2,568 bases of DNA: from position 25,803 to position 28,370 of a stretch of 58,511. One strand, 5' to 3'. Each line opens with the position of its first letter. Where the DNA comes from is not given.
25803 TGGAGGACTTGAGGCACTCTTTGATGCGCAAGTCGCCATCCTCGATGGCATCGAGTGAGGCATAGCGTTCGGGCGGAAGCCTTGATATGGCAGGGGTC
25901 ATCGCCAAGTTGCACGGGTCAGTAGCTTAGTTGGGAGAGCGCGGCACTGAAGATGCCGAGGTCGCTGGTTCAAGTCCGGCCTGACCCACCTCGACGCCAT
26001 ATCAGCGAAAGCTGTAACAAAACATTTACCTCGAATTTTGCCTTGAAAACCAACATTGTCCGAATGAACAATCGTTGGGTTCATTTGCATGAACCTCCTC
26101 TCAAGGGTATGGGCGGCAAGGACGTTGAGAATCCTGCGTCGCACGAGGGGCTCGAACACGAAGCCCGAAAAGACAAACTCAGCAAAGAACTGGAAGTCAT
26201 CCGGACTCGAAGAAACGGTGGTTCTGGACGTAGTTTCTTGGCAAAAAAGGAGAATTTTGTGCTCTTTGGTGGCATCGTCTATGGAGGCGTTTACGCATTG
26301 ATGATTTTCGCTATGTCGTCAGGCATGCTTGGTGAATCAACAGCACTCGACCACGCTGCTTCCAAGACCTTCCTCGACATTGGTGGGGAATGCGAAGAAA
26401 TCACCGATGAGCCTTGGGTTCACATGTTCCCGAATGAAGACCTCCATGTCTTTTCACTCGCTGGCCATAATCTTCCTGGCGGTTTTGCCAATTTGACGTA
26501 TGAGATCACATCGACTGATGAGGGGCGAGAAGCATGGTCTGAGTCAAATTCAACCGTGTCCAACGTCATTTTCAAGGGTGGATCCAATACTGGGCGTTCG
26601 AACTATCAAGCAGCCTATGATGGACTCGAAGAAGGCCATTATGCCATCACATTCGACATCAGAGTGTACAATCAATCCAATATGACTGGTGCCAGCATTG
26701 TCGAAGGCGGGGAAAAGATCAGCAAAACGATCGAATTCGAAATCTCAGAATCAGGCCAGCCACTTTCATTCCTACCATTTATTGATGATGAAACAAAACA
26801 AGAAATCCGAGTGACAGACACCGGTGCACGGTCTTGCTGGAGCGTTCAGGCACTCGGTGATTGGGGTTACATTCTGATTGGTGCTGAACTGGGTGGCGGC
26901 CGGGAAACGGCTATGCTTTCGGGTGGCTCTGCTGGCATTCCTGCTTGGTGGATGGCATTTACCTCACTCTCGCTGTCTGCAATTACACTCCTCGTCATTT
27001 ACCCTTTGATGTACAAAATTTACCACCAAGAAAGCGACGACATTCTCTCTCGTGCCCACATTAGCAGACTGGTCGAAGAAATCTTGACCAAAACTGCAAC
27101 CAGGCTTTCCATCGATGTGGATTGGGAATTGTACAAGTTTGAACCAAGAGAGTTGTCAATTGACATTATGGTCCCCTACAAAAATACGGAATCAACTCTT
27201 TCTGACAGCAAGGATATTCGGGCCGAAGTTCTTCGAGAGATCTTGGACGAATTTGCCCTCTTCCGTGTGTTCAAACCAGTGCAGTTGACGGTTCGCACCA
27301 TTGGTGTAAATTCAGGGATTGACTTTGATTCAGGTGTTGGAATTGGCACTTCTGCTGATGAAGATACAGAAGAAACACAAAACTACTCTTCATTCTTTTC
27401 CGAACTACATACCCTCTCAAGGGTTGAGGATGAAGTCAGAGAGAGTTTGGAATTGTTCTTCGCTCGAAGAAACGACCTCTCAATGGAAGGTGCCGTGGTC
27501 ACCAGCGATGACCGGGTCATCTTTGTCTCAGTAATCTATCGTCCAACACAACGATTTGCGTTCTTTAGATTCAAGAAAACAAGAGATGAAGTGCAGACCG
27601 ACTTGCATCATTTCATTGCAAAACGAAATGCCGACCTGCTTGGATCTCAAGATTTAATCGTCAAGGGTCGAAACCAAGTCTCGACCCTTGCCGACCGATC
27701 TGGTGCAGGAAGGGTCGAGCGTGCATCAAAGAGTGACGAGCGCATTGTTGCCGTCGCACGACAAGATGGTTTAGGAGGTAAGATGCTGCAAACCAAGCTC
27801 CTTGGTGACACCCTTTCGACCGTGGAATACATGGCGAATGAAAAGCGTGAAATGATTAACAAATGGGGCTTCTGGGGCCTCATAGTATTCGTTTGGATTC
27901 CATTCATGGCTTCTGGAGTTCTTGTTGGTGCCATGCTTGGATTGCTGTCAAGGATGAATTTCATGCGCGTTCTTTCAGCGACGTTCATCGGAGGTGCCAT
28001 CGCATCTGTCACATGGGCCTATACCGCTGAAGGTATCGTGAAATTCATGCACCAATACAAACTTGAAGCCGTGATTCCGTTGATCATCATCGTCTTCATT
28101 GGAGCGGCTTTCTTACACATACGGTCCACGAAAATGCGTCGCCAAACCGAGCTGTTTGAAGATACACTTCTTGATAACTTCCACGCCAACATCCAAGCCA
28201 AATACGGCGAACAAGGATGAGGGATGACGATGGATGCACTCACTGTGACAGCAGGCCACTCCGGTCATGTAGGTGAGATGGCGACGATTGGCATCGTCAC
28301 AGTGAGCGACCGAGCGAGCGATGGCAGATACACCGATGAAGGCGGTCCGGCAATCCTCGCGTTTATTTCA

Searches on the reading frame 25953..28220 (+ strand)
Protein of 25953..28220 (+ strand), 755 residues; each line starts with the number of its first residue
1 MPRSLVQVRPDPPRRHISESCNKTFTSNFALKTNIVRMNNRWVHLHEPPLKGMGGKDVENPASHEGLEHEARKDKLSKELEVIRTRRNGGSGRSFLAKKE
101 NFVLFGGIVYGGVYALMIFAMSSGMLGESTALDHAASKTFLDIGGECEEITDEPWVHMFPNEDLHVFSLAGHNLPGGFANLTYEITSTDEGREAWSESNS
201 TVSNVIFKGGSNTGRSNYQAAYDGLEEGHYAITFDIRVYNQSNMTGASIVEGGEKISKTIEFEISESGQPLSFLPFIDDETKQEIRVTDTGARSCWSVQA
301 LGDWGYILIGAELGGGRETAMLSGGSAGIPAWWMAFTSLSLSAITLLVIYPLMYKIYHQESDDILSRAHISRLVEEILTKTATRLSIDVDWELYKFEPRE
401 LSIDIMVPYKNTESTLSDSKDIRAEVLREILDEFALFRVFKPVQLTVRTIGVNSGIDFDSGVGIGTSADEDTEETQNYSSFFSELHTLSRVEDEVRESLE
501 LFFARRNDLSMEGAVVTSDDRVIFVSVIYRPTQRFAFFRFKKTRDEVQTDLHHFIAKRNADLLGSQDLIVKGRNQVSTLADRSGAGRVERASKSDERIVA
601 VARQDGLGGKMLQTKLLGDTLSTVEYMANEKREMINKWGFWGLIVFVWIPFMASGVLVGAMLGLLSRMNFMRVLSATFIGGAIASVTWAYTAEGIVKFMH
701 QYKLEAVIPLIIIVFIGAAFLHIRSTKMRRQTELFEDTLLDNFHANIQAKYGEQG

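Call 62: search_protein_families(library=pfam, proteins=[window:25953-28220:+], max_evalue=0.001)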
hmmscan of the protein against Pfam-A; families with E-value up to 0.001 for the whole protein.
window:25953-28220:+ (755 aa): 1 family
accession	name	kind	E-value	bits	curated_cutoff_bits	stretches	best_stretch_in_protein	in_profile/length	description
PF06695.16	Sm_multidrug_ex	-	3.6e-12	47.4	30.7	1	612-686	46-120/121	Putative small multi-drug export protein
